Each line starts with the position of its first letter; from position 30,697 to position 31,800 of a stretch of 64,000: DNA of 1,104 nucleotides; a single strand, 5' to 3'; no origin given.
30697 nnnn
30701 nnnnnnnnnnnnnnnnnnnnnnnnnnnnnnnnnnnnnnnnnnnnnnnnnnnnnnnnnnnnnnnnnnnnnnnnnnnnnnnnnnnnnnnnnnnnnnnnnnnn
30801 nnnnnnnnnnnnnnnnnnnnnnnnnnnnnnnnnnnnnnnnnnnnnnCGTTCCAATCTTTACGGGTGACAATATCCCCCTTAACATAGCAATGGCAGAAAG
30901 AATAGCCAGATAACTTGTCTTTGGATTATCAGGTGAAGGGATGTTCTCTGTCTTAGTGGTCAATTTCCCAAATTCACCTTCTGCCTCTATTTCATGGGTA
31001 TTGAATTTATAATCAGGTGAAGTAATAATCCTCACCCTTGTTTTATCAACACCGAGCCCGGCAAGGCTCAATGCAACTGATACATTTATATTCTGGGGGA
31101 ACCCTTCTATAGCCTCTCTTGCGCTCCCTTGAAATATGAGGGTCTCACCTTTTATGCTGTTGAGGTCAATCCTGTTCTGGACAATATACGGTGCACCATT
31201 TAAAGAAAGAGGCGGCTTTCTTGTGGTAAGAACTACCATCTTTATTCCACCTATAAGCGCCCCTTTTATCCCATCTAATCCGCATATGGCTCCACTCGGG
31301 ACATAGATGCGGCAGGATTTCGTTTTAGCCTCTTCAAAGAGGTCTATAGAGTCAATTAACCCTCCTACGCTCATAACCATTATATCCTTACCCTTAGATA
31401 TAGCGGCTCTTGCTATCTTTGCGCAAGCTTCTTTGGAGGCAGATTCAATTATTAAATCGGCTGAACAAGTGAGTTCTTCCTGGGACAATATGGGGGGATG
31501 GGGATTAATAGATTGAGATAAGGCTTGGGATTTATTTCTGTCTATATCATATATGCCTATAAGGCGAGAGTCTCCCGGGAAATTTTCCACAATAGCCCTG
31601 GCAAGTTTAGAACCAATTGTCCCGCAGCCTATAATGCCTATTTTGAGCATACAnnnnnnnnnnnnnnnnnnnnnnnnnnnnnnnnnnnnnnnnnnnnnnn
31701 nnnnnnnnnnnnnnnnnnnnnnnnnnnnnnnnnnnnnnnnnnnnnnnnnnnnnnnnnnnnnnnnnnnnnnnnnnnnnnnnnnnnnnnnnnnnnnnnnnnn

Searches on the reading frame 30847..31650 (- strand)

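Call 12: search_protein_families(library=pfam, proteins=[window:30847-31650:-], max_evalue=0.01)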
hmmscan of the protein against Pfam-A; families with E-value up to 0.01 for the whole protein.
window:30847-31650:- (268 aa): 6 families
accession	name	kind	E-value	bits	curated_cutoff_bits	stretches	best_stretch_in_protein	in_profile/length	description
PF01958.23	Asp_DH_C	-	3e-34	117.5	27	1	167-254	2-89/89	Aspartate dehydrogenase, C-terminal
PF03447.22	NAD_binding_3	-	1.1e-16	62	24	1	8-118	1-116/116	Homoserine dehydrogenase, NAD binding domain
PF01408.29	GFO_IDH_MocA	-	1.4e-06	29.4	24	1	2-92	1-91/120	Oxidoreductase family, NAD-binding Rossmann fold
PF03807.23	F420_oxidored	-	9.6e-05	23.3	21.6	1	3-88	1-84/94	NADP oxidoreductase coenzyme F420-dependent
PF01113.26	DapB_N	-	0.00079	20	25.6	1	3-102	2-106/124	Dihydrodipicolinate reductase, N-terminus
PF03435.24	Sacchrp_dh_NADP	-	0.0052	17.6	25.1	0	4-87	1-92/129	Saccharopine dehydrogenase NADP binding domain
